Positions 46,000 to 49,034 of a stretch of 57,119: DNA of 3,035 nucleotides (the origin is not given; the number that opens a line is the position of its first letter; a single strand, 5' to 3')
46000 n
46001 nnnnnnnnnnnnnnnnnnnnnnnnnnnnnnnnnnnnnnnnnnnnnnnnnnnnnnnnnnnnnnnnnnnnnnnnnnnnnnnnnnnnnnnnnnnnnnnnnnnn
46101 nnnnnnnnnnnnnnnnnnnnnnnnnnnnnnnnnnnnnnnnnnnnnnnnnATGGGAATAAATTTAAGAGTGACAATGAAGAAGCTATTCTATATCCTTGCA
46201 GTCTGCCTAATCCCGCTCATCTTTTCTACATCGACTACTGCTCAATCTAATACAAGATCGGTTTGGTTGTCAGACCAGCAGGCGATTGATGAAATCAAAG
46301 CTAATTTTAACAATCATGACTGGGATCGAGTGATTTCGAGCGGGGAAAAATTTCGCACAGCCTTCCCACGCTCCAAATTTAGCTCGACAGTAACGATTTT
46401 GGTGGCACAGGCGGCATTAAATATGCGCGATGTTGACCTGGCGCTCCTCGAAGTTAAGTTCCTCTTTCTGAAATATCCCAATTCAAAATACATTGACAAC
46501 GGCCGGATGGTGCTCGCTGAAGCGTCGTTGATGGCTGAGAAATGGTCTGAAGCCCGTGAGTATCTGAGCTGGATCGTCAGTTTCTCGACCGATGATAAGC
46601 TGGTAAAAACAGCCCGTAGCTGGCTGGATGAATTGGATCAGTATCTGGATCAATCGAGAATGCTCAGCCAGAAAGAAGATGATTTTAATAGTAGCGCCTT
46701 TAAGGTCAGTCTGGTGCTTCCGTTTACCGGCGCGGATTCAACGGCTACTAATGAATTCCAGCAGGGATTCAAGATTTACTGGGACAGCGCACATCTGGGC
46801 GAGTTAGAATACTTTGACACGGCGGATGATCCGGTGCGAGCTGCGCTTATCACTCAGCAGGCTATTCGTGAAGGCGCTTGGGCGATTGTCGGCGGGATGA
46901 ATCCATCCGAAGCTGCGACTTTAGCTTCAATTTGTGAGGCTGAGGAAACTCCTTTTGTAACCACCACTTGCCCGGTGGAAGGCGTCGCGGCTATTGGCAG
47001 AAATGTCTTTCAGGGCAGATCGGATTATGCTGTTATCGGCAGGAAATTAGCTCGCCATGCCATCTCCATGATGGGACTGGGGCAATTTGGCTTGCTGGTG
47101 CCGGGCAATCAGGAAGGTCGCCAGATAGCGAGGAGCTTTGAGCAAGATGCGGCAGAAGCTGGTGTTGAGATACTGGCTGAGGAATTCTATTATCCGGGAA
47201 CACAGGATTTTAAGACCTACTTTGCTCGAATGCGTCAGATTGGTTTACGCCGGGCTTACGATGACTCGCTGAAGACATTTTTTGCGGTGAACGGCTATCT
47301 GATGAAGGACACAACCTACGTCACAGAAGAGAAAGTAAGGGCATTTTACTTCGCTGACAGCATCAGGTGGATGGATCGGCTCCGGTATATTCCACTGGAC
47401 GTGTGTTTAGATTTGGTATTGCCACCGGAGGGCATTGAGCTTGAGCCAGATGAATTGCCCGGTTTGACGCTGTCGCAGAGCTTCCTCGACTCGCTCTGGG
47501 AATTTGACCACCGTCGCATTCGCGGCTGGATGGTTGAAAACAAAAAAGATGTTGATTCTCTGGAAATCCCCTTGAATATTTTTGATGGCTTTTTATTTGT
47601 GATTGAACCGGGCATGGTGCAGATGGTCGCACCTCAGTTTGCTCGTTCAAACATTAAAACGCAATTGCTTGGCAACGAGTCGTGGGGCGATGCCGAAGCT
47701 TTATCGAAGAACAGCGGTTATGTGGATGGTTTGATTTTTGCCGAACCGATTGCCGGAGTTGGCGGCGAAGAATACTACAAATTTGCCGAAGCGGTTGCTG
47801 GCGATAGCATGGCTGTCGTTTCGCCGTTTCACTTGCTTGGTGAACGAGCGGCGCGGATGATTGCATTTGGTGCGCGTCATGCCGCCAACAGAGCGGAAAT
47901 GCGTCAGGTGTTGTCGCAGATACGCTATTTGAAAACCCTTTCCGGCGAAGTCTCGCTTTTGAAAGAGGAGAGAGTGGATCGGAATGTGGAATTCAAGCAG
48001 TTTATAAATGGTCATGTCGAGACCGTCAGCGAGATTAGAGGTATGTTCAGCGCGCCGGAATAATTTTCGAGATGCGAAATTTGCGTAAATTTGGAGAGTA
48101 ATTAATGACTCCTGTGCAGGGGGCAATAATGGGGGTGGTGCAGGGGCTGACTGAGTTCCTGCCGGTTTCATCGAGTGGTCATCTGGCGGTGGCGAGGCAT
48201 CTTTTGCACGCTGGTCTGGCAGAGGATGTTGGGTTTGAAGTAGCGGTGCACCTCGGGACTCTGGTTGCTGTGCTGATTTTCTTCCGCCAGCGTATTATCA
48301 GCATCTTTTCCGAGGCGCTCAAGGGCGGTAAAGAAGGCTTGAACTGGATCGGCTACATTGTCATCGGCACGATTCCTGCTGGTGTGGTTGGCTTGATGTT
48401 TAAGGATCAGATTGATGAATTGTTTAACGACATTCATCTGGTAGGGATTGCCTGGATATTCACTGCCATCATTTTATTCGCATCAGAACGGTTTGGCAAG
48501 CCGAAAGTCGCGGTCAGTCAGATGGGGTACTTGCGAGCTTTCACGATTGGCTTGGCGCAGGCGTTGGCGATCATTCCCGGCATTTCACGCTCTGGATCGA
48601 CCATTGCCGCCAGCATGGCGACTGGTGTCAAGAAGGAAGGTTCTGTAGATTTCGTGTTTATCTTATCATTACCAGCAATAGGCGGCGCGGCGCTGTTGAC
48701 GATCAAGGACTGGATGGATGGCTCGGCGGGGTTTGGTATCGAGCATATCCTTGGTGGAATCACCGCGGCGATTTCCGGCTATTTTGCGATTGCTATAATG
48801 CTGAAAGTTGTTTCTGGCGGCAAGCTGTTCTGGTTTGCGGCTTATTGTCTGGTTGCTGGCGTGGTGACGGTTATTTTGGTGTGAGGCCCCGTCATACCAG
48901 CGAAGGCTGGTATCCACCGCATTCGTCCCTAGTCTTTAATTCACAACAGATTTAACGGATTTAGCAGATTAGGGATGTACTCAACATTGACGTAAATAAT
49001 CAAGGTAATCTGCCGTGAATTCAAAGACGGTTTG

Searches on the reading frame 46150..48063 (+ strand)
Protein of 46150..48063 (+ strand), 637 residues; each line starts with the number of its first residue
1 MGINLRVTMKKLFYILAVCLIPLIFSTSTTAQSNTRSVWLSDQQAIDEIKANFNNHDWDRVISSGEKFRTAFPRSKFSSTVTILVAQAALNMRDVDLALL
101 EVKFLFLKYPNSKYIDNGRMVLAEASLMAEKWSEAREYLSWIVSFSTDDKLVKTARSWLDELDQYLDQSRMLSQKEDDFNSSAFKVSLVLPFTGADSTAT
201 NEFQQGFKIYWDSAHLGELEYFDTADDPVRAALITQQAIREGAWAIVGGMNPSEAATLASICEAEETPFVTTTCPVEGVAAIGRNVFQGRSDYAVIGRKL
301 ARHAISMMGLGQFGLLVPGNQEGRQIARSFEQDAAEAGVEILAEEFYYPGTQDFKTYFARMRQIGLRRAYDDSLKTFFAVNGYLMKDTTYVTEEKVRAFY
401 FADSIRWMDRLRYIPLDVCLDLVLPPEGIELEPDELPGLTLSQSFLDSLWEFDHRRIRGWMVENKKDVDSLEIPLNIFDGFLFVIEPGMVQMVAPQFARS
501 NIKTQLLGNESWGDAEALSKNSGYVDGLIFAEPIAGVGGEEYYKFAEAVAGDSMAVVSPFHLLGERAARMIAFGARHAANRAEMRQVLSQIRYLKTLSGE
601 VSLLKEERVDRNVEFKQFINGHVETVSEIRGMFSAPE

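Call 54: search_protein_families(library=pfam, proteins=[window:46150-48063:+], max_evalue=0.00001)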
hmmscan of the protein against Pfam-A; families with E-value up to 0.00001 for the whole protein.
window:46150-48063:+ (637 aa): 2 families
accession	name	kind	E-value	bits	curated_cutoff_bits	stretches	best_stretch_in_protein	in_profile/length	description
PF13458.12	Peripla_BP_6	-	2.7e-19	70.5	31.7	1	185-363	3-188/343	Periplasmic binding protein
PF01094.35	ANF_receptor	-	2.3e-06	27.3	25.4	1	219-355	27-163/353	Receptor family ligand binding region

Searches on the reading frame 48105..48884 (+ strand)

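Call 54: search_protein_families(library=pfam, proteins=[window:48105-48884:+], max_evalue=0.00001)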
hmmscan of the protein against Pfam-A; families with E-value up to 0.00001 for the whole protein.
window:48105-48884:+ (259 aa): 1 family
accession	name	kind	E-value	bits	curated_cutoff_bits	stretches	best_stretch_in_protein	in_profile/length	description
PF02673.24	BacA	-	1.8e-71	241.3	33.4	1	7-254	2-257/257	Bacitracin resistance protein BacA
